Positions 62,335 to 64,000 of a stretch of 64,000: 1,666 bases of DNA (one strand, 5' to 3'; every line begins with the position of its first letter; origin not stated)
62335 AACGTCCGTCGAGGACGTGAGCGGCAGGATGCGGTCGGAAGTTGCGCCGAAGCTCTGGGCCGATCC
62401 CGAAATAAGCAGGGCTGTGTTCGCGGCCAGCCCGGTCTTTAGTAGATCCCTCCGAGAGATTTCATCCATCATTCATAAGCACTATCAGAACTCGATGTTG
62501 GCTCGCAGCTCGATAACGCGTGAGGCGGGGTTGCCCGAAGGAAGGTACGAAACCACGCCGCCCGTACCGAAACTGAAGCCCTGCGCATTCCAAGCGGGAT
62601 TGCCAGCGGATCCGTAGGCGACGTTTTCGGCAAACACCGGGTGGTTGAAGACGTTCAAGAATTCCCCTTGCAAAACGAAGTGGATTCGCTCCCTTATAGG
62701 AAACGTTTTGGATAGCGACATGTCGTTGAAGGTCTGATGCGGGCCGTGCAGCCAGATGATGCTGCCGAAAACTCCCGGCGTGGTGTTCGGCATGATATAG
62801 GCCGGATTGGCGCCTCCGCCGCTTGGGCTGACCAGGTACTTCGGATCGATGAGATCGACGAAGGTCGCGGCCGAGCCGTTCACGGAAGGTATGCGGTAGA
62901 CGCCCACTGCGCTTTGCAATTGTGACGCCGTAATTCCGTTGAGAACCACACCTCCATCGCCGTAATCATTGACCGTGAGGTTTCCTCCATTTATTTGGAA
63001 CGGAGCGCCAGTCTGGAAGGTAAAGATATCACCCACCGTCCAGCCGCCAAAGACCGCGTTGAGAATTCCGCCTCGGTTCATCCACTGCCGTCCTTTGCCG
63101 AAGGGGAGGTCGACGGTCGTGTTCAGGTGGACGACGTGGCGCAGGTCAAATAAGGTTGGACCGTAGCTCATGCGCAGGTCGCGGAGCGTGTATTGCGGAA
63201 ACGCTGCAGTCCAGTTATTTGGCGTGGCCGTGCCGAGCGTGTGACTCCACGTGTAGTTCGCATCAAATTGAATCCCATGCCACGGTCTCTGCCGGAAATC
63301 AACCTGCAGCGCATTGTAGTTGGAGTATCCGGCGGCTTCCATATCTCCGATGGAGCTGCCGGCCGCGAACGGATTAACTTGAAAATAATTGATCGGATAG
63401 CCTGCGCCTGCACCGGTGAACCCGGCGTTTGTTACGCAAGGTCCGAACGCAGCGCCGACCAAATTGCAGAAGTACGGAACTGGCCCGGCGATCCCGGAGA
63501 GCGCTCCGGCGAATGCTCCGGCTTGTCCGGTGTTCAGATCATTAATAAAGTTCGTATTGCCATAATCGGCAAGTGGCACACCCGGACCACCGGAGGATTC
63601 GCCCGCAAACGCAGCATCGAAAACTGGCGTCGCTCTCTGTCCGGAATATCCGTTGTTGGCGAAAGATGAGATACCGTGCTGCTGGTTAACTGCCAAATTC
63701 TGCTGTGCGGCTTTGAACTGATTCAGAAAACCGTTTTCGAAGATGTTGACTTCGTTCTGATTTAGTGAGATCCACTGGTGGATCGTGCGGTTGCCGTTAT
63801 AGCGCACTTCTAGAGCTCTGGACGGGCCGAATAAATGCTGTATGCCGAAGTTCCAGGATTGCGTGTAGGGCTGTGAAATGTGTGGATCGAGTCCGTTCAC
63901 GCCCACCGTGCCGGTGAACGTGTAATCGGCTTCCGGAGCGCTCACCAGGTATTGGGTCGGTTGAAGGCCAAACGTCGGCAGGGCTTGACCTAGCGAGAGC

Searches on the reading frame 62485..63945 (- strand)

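Call 43: search_protein_families(library=ncbifam, proteins=[window:62485-63945:-], max_evalue=0.00001)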
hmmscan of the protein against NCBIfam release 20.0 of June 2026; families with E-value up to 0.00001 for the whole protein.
window:62485-63945:- (486 aa): 0 families

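Call 50: search_protein_families(library=pfam, proteins=[window:62485-63945:-], max_evalue=0.01)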
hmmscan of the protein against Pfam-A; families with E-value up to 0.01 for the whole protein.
window:62485-63945:- (486 aa): 1 family
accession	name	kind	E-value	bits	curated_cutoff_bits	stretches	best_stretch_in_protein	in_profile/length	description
PF25183.1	OMP_b-brl_4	-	4.1e-60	204.6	30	2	185-444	580-818/838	Outer membrane beta barrel domain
